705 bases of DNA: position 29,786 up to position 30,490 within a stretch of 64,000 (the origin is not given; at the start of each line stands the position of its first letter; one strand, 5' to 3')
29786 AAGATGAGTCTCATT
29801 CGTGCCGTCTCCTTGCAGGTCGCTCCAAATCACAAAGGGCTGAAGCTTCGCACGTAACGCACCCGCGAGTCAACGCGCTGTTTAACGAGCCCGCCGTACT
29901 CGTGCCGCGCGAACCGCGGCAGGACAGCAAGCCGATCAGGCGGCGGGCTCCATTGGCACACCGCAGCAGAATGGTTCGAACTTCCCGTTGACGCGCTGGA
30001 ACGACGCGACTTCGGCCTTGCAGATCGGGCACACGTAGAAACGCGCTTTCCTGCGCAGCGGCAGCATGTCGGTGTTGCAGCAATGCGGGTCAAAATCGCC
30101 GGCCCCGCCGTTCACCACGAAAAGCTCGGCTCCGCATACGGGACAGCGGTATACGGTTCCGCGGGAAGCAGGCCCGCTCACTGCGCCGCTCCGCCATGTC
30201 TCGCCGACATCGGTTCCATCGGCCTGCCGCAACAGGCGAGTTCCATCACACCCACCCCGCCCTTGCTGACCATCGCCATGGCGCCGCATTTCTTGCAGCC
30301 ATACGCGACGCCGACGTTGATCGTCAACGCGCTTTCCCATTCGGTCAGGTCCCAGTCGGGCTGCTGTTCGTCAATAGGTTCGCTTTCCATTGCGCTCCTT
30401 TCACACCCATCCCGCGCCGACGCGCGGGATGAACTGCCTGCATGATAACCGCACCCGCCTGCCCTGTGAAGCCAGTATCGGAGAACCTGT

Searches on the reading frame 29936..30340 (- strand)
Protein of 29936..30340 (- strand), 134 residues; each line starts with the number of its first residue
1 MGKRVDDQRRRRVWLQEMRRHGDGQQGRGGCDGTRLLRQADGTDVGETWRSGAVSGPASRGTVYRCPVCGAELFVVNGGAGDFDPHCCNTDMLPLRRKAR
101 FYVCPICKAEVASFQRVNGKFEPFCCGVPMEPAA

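Call 8: search_protein_families(library=pfam, proteins=[window:29936-30340:-], max_evalue=1)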
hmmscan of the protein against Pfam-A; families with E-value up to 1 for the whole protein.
window:29936-30340:- (134 aa): 29 families (the best 25 are shown)
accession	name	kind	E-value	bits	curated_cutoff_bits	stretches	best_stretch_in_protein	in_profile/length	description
PF06397.17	Desulfoferrod_N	-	5.2e-09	36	23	1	60-92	3-33/36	Desulfoferrodoxin, N-terminal domain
PF23548.1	Zn_ribbon_FGT1_2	-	2.7e-05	24.1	27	1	65-76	22-33/35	FORGETTER1 second zinc ribbon domain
PF21344.3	Zn_ribbon_LysW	-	6.7e-05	22.9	27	1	60-77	18-35/46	Alpha-aminoadipate carrier protein LysW-like, globular domain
PF25164.1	CoiA_N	-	0.00088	19.2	26.3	1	95-111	11-27/50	Competence protein CoiA, N-terminal domain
PF03119.21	DNA_ligase_ZBD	-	0.002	18.4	25.8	1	65-74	1-10/27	NAD-dependent DNA ligase C4 zinc finger domain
PF05605.18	zf-Di19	-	0.0024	18.5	27.5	1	98-112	28-42/54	Drought induced 19 protein (Di19), zinc-binding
PF23475.1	zf-Tbcl_FmdE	-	0.0045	16.9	23.2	0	59-70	3-14/35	FmdE treble clef zinc finger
PF11781.13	Zn_ribbon_RRN7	-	0.0048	17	27.1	1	65-78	6-19/32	Zinc-finger of RNA-polymerase I-specific TFIIB, Rrn7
PF07754.17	HVO_2753_ZBP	-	0.0051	17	33.2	1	56-71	9-24/46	Small zinc finger protein HVO_2753-like, Zn-binding pocket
PF21302.3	Zn_ribbon_RlmA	-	0.008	16.6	27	0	64-74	1-11/44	RlmA, N-terminal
PF25403.1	zf-C2H2_ZFAND2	-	0.013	15.9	27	0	102-112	3-13/40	ZFAND2A/B-like C2H2 zinc finger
PF03884.20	YacG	-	0.017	15.3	25.5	1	104-126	3-23/52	DNA gyrase inhibitor YacG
PF25169.1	DUF7830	-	0.02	15.2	27.5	0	96-111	29-44/72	Domain of unknown function (DUF7830)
PF08271.17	Zn_Ribbon_TF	-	0.022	14.8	29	1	64-83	1-20/43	TFIIB zinc-binding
PF18439.7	zf_UBZ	-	0.037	14.1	25.6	0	102-116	3-17/32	Ubiquitin-Binding Zinc Finger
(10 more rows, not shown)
